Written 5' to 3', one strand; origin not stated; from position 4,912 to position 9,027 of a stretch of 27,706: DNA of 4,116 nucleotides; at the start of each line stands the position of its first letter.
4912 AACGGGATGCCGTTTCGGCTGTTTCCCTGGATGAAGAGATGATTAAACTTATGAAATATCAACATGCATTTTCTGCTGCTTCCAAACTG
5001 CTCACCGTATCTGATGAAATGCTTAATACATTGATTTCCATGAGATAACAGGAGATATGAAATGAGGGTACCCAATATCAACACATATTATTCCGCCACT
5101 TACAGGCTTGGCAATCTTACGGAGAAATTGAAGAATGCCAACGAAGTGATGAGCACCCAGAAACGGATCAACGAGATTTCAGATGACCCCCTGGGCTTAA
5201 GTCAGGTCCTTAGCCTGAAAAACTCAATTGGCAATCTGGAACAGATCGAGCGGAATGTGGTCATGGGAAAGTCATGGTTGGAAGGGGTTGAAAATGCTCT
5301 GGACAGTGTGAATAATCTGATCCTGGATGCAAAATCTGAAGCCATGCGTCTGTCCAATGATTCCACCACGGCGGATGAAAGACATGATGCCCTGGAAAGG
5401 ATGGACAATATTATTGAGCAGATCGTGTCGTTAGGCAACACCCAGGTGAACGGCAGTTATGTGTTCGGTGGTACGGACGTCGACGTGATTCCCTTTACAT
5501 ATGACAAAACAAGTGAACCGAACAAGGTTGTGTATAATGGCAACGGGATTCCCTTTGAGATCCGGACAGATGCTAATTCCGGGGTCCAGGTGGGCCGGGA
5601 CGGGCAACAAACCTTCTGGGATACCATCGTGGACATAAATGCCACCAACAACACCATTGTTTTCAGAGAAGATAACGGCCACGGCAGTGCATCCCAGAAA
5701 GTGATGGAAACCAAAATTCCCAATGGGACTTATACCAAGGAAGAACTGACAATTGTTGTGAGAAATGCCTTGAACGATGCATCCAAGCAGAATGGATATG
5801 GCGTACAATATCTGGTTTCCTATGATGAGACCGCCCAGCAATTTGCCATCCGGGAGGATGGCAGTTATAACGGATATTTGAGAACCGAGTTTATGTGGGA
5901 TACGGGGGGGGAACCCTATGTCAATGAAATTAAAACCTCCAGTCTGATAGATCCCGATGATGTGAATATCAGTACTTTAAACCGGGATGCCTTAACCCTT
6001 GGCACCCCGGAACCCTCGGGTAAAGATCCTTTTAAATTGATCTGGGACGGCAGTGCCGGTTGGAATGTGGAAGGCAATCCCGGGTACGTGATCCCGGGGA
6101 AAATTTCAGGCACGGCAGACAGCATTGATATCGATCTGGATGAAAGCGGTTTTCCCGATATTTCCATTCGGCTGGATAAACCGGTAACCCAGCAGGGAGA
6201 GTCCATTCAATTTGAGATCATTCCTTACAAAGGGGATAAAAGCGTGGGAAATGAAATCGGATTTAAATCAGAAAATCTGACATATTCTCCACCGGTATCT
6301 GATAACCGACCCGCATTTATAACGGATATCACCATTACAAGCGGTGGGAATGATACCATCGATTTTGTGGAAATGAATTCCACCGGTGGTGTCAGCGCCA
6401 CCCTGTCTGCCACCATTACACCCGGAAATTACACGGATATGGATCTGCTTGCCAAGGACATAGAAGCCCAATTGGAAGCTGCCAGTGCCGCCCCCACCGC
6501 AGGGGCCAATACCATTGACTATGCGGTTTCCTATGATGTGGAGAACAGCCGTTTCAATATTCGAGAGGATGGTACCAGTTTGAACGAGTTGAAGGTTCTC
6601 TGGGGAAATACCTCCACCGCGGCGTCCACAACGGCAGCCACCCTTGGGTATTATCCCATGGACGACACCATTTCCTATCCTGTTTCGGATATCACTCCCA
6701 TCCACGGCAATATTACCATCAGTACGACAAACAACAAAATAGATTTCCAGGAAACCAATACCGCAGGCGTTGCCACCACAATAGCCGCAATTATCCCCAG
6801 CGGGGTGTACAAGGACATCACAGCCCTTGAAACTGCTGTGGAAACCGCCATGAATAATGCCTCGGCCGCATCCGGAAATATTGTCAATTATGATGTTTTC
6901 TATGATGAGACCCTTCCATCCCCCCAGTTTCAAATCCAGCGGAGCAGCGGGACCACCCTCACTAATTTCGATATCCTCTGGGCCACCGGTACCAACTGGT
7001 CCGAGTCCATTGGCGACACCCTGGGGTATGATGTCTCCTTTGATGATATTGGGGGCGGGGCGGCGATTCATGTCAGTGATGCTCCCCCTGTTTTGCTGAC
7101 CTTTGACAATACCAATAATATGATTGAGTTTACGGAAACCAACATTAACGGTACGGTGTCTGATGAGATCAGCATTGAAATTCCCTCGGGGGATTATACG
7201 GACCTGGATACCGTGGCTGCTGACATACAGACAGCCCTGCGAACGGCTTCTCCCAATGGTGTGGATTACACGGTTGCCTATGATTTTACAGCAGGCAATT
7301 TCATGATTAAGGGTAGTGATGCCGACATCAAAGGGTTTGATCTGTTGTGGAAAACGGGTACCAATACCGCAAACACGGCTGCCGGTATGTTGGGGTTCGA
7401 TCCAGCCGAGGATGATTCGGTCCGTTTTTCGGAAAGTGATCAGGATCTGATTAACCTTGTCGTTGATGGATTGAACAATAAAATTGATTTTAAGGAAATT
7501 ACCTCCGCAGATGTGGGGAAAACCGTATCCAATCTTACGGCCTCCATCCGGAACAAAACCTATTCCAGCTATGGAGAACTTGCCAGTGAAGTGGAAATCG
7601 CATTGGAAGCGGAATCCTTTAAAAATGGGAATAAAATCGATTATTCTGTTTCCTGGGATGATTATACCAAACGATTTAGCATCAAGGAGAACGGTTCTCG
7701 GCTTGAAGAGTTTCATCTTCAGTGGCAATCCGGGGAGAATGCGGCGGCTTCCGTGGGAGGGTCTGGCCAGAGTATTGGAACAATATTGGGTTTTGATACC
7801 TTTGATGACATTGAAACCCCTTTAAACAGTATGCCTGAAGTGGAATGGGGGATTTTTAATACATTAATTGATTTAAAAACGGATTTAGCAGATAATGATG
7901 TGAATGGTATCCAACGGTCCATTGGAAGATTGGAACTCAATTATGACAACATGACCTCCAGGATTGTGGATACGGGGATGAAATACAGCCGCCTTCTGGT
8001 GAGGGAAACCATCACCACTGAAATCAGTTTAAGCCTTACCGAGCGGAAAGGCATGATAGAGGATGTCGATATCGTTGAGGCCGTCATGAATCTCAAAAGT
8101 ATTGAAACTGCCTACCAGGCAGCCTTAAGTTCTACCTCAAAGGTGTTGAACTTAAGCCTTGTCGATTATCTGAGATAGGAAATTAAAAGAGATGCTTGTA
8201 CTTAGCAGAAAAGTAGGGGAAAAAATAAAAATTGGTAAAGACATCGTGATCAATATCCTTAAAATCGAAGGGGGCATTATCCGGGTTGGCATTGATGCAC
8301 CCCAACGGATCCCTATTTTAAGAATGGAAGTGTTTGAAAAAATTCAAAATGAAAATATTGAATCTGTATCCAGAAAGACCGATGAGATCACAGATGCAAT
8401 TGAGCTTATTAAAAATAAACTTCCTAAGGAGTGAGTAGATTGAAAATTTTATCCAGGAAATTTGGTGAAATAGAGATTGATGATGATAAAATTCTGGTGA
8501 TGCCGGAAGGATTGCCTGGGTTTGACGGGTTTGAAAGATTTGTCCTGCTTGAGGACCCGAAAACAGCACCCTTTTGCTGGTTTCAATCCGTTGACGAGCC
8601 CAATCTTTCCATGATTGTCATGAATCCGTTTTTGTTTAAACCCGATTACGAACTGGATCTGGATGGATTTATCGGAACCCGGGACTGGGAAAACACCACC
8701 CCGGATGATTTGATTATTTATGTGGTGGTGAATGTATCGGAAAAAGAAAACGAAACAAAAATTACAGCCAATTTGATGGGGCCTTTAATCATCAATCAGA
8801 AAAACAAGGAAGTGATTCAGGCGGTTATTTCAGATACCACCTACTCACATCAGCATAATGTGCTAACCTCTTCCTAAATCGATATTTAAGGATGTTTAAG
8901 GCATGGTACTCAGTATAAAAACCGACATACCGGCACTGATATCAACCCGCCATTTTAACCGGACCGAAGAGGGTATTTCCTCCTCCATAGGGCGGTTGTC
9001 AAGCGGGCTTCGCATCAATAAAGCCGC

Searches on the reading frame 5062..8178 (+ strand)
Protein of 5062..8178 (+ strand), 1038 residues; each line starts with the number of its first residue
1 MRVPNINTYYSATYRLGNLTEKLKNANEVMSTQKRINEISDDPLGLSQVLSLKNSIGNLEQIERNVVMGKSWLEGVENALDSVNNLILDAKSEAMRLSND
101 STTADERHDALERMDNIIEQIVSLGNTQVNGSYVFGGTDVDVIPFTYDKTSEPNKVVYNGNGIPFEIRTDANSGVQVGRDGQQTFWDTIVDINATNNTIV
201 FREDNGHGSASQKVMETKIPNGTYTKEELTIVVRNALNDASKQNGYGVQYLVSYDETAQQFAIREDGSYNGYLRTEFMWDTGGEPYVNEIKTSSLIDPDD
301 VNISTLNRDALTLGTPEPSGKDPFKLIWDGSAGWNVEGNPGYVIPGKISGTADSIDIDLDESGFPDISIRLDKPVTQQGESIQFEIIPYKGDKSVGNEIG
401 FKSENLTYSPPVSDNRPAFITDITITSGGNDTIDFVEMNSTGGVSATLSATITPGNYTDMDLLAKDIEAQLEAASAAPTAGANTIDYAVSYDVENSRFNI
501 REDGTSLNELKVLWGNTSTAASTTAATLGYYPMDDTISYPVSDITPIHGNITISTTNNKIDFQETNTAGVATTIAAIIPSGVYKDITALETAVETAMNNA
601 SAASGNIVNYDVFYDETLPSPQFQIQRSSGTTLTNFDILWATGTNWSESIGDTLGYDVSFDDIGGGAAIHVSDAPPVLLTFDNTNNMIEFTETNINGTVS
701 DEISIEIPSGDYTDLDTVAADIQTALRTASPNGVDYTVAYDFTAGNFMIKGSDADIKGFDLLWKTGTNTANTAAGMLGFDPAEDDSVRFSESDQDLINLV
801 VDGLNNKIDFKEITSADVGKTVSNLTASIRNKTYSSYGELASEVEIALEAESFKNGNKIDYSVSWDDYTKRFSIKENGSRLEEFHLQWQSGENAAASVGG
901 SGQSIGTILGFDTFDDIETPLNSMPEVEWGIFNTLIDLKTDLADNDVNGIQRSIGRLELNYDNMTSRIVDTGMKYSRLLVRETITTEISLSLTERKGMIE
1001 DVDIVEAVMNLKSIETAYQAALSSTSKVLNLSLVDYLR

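Call 6: search_protein_families(library=pfam, proteins=[window:5062-8178:+], max_evalue=0.01)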
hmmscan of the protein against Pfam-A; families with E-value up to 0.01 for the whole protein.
window:5062-8178:+ (1038 aa): 3 families
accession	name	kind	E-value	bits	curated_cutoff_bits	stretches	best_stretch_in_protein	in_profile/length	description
PF00669.25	Flagellin_N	-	9.9e-13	48.8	26.6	1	13-138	11-137/139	Bacterial flagellin N-terminal helical region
PF00700.27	Flagellin_C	-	0.00046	20.9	23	1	972-1037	19-86/86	Bacterial flagellin C-terminal helical region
PF25289.1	DUF7877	-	0.0025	18.7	27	0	702-727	51-76/115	Domain of unknown function (DUF7877)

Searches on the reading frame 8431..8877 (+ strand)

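Call 22: search_protein_families(library=pfam, proteins=[window:8431-8877:+], max_evalue=0.001)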
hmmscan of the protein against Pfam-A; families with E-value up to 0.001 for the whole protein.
window:8431-8877:+ (148 aa): 1 family
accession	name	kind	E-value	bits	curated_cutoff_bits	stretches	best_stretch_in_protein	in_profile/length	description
PF02623.20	FliW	-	5.1e-33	113.9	25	1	23-143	2-121/122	FliW protein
